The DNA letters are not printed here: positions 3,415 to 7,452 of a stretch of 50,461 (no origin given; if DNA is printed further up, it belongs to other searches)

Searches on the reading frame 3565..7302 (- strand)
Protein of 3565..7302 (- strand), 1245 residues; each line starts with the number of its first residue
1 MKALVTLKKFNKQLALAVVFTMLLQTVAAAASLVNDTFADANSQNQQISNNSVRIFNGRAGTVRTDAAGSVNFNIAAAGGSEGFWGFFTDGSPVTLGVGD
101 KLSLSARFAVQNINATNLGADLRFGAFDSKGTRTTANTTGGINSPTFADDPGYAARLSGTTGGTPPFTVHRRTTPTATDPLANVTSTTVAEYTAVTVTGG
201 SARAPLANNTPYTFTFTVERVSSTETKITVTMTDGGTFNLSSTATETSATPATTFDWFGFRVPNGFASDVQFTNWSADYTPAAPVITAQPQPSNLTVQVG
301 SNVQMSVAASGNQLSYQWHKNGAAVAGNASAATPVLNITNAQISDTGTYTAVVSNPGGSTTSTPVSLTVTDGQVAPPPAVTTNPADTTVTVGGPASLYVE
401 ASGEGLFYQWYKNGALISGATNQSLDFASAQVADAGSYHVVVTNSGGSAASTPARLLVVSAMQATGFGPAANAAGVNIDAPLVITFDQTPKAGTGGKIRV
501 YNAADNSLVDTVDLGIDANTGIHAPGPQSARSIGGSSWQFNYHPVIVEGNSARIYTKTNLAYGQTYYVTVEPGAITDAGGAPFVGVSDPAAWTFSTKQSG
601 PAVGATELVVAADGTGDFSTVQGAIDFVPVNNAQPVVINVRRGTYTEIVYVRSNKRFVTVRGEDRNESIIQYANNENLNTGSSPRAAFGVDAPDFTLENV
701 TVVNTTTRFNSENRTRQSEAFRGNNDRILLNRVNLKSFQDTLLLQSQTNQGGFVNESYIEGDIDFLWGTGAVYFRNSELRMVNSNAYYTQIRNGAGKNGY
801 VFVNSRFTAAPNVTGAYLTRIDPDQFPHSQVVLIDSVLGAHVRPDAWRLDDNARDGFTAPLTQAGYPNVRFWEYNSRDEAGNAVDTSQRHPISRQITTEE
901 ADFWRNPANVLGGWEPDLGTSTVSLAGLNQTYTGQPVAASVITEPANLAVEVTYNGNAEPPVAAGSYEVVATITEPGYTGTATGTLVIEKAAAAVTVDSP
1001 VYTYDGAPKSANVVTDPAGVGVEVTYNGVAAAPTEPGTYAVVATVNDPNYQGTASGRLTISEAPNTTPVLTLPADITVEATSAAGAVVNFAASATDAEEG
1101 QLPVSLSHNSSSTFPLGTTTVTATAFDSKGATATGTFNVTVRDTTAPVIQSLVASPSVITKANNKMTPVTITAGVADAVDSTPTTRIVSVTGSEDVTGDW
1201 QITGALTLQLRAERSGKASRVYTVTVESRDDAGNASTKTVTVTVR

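Call 85: search_protein_families(library=pfam, proteins=[window:3565-7302:-], max_evalue=0.00001)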
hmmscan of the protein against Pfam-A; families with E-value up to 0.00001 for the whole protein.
window:3565-7302:- (1245 aa): 8 families
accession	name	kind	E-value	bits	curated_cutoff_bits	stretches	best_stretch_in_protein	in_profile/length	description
PF18887.5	MBG_3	-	1.6e-46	156.7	25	2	922-991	2-71/72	MBG domain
PF01095.25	Pectinesterase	-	3.7e-30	105.1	27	1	608-848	2-243/298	Pectinesterase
PF13927.12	Ig_3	-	3.4e-20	72.8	30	2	284-355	2-78/78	Immunoglobulin domain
PF07679.22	I-set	-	7.9e-19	67.9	23.7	2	290-368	5-89/90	Immunoglobulin I-set domain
PF13895.12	Ig_2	-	1.3e-15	57.8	27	1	284-369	2-79/79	Immunoglobulin domain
PF07686.23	V-set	-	2.9e-08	34.3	26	0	327-370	64-109/109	Immunoglobulin V-set domain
PF02494.22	HYR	-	7.4e-08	33.1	21.7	1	1084-1141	23-81/81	HYR domain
PF00047.31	ig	-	5.8e-07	30.2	21.8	0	294-362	2-79/81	Immunoglobulin domain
